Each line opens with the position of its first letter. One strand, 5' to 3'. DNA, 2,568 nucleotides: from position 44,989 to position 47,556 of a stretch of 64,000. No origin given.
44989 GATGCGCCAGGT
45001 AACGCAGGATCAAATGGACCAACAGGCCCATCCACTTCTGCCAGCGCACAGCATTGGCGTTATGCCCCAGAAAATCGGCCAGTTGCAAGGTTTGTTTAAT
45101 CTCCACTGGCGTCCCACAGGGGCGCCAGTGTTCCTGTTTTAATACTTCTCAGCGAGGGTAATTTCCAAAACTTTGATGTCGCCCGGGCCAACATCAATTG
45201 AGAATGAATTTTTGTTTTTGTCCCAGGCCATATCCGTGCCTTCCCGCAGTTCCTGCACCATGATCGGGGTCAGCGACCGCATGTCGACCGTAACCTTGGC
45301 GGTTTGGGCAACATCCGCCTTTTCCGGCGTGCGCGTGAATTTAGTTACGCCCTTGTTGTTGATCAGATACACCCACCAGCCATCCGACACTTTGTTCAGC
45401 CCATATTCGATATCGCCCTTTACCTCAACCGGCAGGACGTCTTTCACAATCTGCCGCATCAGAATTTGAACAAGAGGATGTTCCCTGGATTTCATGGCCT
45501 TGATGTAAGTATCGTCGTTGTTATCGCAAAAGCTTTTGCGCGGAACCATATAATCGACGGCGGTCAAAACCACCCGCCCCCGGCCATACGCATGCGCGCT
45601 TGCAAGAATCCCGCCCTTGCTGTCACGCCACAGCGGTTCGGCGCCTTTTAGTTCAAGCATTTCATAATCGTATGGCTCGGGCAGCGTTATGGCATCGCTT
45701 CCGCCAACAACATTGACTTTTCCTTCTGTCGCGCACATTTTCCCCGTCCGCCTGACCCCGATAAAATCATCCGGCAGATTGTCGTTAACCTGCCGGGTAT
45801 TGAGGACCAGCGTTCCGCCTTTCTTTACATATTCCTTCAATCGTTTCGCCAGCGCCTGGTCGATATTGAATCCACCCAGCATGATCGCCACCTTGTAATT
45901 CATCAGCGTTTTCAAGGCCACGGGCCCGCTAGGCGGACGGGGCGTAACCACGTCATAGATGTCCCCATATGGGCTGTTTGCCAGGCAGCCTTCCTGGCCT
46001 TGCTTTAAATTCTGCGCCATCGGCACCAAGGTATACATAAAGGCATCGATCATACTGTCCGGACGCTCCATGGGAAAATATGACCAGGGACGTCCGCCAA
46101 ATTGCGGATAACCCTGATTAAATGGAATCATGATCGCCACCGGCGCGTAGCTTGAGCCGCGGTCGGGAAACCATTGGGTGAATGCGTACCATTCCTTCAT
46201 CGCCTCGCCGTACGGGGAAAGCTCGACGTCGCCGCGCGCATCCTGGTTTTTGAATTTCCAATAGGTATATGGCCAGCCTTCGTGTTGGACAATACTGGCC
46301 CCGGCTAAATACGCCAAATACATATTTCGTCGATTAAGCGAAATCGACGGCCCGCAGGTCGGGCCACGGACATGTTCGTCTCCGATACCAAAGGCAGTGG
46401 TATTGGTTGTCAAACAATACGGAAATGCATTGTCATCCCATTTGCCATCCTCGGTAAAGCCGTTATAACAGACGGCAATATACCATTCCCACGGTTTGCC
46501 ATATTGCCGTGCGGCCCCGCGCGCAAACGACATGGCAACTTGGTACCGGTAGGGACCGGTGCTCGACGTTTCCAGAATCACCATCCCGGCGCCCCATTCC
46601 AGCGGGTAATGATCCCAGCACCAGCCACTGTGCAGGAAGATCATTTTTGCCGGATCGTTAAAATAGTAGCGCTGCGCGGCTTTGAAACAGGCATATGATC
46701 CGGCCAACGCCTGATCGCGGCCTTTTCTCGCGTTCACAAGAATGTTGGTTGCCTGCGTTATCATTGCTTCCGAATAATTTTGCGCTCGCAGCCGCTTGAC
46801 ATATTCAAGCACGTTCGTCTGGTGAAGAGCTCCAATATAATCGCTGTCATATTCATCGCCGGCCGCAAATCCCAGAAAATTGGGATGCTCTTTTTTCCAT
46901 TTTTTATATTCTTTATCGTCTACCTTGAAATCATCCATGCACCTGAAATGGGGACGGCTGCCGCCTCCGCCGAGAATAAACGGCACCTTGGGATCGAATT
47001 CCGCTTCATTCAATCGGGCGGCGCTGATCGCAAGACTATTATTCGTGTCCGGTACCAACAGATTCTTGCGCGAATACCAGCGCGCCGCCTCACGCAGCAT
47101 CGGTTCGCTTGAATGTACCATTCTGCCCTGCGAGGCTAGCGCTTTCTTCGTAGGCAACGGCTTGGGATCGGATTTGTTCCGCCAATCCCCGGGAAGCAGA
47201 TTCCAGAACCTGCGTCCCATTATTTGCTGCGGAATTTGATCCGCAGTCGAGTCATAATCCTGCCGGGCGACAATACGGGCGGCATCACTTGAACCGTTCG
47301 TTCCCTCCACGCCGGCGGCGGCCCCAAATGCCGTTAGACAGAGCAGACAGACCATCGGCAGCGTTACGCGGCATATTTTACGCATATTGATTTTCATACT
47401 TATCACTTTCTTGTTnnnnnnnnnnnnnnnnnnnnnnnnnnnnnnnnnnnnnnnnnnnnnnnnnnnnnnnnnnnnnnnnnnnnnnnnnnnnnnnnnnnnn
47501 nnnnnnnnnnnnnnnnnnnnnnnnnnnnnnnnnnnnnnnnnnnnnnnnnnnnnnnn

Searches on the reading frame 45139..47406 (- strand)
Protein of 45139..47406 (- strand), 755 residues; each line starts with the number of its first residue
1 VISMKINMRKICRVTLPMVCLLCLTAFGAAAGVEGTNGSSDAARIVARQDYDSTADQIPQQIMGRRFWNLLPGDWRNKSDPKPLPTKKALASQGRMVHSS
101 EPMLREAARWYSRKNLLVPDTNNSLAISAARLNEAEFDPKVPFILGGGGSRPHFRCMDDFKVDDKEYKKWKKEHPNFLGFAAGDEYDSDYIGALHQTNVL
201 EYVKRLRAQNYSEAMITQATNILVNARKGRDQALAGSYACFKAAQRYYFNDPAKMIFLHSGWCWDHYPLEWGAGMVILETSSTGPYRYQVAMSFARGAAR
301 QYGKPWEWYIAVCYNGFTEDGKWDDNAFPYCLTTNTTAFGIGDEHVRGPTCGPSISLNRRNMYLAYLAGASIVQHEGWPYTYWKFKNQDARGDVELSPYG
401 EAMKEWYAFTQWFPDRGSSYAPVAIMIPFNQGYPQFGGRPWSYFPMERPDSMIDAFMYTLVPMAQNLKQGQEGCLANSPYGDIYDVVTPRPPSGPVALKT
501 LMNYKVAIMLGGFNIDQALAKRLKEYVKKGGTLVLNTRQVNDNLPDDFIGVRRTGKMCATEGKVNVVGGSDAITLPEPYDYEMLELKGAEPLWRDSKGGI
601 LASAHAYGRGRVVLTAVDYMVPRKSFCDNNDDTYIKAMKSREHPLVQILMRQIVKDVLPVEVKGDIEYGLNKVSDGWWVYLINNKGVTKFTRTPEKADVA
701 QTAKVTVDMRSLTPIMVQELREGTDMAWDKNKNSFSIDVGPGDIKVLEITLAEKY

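Call 12: search_protein_families(library=pfam, proteins=[window:45139-47406:-], max_evalue=0.001)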
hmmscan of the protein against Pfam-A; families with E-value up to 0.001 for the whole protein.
window:45139-47406:- (755 aa): 0 families

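Call 54: search_solved_structures(query=window:45139-47406:-, max_evalue=1)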
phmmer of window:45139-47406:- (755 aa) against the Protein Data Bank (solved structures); distinct sequences matched with E-value up to 1: 2.
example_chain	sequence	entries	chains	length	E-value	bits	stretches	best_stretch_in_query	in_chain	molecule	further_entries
6z1p_BN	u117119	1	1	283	0.17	13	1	368-406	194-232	mS82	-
4ams_A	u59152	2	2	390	0.38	11.8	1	243-278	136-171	MG662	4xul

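Call 57: find_homologous_proteins(query=window:45139-47406:-, max_evalue=0.00001)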
Query window:45139-47406:- (755 aa): 141 proteins with E <= 0.00001 among 8000 candidates; the best 120 are listed.
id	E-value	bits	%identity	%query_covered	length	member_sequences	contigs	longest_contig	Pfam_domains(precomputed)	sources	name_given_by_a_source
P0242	0.0e+0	1791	100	100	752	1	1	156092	-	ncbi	-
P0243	0.0e+0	1498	86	96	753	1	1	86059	-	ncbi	-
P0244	0.0e+0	1364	77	99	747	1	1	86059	-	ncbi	-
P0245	0.0e+0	1262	72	98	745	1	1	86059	-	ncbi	-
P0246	5.0e-285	966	60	94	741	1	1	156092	-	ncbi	-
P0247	3.6e-275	933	56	98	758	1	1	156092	-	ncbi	-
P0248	8.8e-273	925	56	96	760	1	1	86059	-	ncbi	-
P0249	1.6e-257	875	55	96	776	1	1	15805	-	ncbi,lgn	-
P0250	3.2e-252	857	53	99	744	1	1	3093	-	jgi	-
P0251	2.1e-250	851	52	99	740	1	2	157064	-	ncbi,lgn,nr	ncbi:MAG: hypothetical protein PHR77_00585 [Kiritimatiellae bacterium]|nr:hypothetical protein [Kiri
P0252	9.6e-249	846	53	97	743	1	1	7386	-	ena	-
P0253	1.8e-246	838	54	94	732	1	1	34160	-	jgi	-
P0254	3.1e-246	837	53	94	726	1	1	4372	-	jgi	jgi:hypothetical protein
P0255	2.5e-244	831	53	97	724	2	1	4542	-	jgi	jgi:hypothetical protein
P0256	1.4e-242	825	53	97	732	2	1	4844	-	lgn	-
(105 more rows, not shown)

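Call 60: search_protein_families(library=ncbifam, proteins=[window:45139-47406:-], max_evalue=0.001)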
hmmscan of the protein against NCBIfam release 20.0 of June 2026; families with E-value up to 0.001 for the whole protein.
window:45139-47406:- (755 aa): 0 families

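Call 61: find_encoding_contigs(protein=P0243, flank=10000, max_places=2)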
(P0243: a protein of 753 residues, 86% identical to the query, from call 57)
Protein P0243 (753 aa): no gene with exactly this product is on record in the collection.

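Call 68: predict_structure(alignment_id=A3)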
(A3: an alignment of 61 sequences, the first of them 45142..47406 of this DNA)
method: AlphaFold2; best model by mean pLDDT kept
length: 755 residues; sequences in the alignment: 61
mean_pLDDT: 91.1   pTM: 0.91
mean pLDDT of the five models: 91.1, 90.0, 90.0, 89.9, 89.5
residues with pLDDT >= 90: 618; 70-90: 78; 50-70: 16; < 50: 43
segments of 3 or more residues with pLDDT < 50: 1-40
pLDDT, mean of each block of 10 residues (from residue 1): 35 41 42 41 85 94 97 88 60 70 94 89 89 93 91 91 95 98 93 95 95 96 97 98 96 96 97 97 85 98 98 94 94 93 89 96 98 94 92 92 98 96 98 95 95 97 92 93 98 98 98 97 99 98 98 98 93 96 98 98 98 98 82 88 96 97 98 97 97 97 98 97 97 98 98 74
secondary structure, 60 per line:
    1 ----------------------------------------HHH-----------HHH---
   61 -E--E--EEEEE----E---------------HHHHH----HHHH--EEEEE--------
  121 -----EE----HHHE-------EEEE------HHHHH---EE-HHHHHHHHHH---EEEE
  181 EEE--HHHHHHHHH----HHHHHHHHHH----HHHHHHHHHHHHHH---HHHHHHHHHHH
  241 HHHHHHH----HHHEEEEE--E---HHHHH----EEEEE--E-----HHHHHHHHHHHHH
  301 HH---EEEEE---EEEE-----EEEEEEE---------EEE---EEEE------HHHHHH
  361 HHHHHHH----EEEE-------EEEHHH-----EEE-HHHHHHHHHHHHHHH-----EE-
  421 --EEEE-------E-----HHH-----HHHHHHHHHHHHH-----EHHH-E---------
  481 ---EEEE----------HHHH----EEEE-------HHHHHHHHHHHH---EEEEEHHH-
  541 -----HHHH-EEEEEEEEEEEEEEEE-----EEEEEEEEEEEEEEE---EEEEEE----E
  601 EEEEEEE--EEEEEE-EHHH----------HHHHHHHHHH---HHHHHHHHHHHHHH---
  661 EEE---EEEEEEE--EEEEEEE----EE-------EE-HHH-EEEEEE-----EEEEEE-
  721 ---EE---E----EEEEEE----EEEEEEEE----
elements in order (helices of 4 or more, strands of 3 or more residues): E68-72 H93-97 H102-105 E108-112 E143-146 H153-157 H164-173 E177-183 H186-194 H199-208 H213-226 H230-247 E255-259 H266-270 E275-279 H288-302 E306-310 E314-317 E323-329 E339-341 E345-348 H355-367 E372-375 E383-385 E394-396 H398-412 E423-426 H448-460 E484-487 H498-501 E506-509 H517-528 E532-536 H546-549 E551-566 E572-586 E590-595 E600-607 E610-615 H631-640 H644-657 E661-663 E667-673 E676-682 E703-708 E714-719 E734-739 E744-751

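Call 70: fold_search(model_id=the predicted structure, library=pdb)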
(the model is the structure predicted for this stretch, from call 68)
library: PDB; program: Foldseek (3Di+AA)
matches with E <= 10: 1165; with E <= 0.001: 123
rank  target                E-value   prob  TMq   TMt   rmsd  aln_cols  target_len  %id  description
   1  7vkw_B                1.4e-20  1.00  0.46  0.48  11.2       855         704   10  The apo structure of beta-1,2-glucosyltransferase from Ignavibacterium album (released 2022-03-09)
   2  7vkz_A                4.7e-20  1.00  0.47  0.50  10.7       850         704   11  The complex structure of beta-1,2-glucosyltransferase from Ignavibacterium album with 1-Deoxynojirimycin (released 2022-03-09)
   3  7x87_B                5.0e-20  1.00  0.48  0.51  10.1       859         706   10  The complex structure of beta-1,2-glucosyltransferase from Ignavibacterium album with sophotetraose observed as sophor (released 2022-04-20)
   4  7x87_A                5.3e-20  1.00  0.48  0.50   9.9       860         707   11  The complex structure of beta-1,2-glucosyltransferase from Ignavibacterium album with sophotetraose observed as sophor (released 2022-04-20)
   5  7vl3_A                5.6e-20  1.00  0.45  0.47  11.7       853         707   11  The complex structure of beta-1,2-glucosyltransferase from Ignavibacterium album with phenyl alpha-D-glucoside (released 2022-03-09)
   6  7vky_A                1.3e-19  1.00  0.47  0.50   9.9       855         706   11  The complex structure of beta-1,2-glucosyltransferase from Ignavibacterium album with sophorose (released 2022-03-09)
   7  7vl2_B                1.9e-19  1.00  0.47  0.50  10.2       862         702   11  The complex structure of beta-1,2-glucosyltransferase from Ignavibacterium album with ethyl alpha-D-Glucoside (released 2022-03-09)
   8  7vkx_A                2.4e-19  1.00  0.47  0.49  10.2       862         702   10  The complex structure of beta-1,2-glucosyltransferase from Ignavibacterium album with glucose (released 2022-03-09)
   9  7vkw_A                3.2e-19  1.00  0.48  0.51  10.3       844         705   11  The apo structure of beta-1,2-glucosyltransferase from Ignavibacterium album (released 2022-03-09)
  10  4oif_A                3.8e-19  1.00  0.43  0.46  11.5       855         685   10  3D structure of Gan42B, a GH42 beta-galactosidase from G. (released 2015-02-04)
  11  7vl0_B                4.0e-19  1.00  0.45  0.48  11.3       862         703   10  The complex structure of beta-1,2-glucosyltransferase from Ignavibacterium album with p-nitrophenyl-alpha-D-glucopyran (released 2022-03-09)
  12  7vkz_B                6.0e-19  1.00  0.46  0.49  10.4       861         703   10  The complex structure of beta-1,2-glucosyltransferase from Ignavibacterium album with 1-Deoxynojirimycin (released 2022-03-09)
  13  3tts_A                8.4e-19  1.00  0.44  0.49  12.3       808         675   11  Crystal structure of beta-galactosidase from Bacillus circulans sp. alkalophilus (released 2012-03-21)
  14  7vky_B                1.4e-18  1.00  0.45  0.48  11.4       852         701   10  The complex structure of beta-1,2-glucosyltransferase from Ignavibacterium album with sophorose (released 2022-03-09)
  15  5e9a_B                2.8e-18  1.00  0.39  0.42  13.2       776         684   11  Crystal structure analysis of the cold-adamped beta-galactosidase from Rahnella sp. R3 (released 2016-10-26)
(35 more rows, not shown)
